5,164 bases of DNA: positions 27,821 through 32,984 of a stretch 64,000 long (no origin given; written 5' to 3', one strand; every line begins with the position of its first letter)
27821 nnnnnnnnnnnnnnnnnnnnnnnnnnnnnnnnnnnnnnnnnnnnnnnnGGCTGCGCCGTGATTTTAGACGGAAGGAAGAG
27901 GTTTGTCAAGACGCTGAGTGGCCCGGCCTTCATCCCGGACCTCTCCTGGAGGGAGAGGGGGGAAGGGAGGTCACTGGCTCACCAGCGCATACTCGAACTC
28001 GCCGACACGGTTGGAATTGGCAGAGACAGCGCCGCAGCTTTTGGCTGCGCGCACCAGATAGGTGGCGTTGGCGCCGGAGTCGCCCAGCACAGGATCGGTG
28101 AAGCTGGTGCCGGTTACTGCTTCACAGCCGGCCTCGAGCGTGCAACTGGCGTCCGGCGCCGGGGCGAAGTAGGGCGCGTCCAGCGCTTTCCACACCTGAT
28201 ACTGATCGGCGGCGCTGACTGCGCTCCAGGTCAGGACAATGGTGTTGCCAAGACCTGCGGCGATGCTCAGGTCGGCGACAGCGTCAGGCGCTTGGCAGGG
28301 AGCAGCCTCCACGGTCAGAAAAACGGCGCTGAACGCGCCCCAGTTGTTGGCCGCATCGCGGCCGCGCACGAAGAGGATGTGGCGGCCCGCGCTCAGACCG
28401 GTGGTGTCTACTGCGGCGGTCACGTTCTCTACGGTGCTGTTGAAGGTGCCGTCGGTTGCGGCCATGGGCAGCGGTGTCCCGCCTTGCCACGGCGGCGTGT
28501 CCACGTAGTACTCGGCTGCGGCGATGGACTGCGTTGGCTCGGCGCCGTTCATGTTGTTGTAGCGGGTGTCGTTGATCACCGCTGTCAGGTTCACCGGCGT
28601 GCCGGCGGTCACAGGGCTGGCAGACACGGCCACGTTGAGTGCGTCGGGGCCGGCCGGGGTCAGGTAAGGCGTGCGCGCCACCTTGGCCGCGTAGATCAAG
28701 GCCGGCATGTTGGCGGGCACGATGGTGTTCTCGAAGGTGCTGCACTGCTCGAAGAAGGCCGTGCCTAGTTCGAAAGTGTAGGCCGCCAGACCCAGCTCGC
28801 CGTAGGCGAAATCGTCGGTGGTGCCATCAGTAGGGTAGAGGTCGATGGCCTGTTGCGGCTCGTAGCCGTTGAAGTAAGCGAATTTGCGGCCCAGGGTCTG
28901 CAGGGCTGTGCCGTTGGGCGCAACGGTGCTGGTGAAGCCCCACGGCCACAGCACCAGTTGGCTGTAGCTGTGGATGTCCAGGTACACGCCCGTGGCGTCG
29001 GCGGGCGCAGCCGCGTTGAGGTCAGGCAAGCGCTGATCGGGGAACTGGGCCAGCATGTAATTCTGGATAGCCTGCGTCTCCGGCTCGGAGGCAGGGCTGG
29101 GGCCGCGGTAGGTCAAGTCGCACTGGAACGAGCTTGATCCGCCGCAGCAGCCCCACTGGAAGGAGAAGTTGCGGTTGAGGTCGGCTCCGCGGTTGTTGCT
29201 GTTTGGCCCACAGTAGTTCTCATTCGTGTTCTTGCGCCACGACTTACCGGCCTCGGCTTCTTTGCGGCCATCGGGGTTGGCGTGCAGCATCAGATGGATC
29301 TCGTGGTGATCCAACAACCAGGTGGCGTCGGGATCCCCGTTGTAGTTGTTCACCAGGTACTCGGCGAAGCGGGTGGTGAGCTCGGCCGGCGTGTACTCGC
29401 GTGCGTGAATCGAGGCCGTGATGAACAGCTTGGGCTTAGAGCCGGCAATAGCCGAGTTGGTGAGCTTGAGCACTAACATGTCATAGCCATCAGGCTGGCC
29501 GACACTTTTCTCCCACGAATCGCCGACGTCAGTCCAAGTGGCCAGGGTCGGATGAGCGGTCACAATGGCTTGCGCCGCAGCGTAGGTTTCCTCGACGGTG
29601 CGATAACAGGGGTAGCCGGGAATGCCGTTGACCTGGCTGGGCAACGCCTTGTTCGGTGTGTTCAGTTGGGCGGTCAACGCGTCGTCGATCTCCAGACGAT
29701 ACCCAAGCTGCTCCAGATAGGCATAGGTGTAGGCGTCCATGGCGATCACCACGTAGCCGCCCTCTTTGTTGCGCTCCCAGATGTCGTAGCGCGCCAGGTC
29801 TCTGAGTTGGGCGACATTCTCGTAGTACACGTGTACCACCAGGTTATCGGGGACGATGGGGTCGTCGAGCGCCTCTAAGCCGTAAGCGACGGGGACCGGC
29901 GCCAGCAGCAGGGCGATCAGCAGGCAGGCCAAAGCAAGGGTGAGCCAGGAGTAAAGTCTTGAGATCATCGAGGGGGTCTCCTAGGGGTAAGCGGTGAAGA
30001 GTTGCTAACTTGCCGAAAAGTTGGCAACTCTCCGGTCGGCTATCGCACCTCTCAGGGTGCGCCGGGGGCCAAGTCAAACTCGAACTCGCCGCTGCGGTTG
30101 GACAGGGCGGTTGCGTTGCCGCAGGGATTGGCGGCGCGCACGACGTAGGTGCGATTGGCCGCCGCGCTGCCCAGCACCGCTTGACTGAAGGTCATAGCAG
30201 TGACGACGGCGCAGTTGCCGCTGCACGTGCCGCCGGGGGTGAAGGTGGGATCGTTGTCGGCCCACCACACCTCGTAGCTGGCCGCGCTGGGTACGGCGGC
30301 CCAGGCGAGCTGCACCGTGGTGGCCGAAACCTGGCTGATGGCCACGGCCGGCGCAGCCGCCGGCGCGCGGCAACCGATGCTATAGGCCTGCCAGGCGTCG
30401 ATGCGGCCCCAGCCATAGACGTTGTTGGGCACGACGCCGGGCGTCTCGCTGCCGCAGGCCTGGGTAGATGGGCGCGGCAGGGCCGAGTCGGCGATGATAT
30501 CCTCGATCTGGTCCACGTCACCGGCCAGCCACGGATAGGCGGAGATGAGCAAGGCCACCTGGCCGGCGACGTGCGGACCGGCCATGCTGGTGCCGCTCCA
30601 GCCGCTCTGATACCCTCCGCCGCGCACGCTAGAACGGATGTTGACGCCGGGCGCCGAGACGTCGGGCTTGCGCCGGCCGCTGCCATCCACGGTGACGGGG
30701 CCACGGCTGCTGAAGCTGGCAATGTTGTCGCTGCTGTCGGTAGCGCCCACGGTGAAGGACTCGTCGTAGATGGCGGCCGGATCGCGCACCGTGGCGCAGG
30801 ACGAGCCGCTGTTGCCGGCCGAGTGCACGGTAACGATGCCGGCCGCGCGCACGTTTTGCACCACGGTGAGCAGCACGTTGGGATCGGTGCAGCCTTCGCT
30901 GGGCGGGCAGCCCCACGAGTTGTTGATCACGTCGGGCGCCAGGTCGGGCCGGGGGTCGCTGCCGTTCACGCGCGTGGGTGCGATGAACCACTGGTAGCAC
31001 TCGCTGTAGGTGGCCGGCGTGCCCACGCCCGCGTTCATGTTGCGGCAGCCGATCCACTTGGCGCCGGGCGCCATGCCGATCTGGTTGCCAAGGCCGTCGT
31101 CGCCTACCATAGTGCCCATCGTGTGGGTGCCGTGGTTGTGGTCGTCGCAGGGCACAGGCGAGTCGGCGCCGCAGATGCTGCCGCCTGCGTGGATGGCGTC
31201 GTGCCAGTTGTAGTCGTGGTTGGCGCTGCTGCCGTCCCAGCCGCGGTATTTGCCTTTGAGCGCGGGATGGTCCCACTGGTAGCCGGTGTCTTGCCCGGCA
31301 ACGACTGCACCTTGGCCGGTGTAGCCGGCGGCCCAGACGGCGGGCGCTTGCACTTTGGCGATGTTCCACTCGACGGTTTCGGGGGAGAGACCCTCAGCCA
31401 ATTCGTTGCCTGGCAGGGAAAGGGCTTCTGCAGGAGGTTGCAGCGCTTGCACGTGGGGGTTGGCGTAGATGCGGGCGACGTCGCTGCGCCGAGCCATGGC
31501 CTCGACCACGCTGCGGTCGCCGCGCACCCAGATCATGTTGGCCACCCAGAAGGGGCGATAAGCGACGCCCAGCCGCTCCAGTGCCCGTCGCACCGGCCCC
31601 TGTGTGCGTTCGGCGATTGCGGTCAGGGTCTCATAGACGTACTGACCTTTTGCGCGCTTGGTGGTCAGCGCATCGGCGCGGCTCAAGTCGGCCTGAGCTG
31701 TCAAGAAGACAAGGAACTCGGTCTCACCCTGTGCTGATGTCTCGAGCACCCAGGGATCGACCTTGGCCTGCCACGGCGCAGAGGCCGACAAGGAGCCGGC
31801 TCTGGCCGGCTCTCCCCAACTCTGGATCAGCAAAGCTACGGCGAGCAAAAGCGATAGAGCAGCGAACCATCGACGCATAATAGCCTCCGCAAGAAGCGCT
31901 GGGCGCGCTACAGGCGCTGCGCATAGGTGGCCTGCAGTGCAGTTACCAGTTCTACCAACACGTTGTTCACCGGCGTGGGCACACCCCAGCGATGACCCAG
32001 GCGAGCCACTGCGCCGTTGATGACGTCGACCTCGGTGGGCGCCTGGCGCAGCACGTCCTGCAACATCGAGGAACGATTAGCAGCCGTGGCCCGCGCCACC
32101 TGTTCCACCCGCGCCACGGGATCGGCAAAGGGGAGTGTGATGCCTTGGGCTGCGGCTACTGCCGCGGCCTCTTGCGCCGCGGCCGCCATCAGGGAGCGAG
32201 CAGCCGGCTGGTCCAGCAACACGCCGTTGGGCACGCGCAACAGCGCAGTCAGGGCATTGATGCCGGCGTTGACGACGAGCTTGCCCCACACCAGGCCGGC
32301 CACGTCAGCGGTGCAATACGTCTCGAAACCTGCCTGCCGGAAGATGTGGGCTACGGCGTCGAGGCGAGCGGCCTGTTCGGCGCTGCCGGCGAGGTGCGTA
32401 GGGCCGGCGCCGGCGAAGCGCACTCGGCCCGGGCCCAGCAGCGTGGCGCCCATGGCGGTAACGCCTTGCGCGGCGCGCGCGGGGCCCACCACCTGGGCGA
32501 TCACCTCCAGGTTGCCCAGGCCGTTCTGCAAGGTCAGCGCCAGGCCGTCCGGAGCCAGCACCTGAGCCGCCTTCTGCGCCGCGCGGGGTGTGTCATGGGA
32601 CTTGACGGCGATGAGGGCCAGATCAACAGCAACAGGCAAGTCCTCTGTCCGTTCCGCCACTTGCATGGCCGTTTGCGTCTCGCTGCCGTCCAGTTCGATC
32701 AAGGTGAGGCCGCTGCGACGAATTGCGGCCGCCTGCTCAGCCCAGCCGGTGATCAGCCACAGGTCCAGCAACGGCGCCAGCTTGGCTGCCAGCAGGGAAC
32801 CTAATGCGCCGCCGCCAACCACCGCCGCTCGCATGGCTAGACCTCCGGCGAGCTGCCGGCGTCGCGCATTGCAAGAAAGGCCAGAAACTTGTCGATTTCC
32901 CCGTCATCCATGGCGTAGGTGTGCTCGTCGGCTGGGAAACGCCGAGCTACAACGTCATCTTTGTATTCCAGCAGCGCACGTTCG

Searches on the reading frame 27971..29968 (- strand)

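Call 34: search_protein_families(library=pfam, proteins=[window:27971-29968:-])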
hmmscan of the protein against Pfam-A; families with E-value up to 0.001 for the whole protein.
window:27971-29968:- (665 aa): 1 family
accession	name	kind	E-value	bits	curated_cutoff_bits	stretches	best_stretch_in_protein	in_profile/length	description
PF00246.29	Peptidase_M14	-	5.1e-54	184.3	21.6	1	129-404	2-264/286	Zinc carboxypeptidase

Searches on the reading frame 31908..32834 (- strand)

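Call 34: search_protein_families(library=pfam, proteins=[window:31908-32834:-])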
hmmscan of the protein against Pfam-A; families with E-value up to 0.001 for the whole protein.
window:31908-32834:- (308 aa): 2 families
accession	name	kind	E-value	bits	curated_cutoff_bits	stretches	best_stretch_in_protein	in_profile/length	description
PF08546.17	ApbA_C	-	1.6e-38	132.3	22.7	1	178-301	2-125/125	Ketopantoate reductase PanE/ApbA C terminal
PF02558.23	ApbA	-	3.7e-27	95.2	22.2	1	4-148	2-145/150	Ketopantoate reductase PanE/ApbA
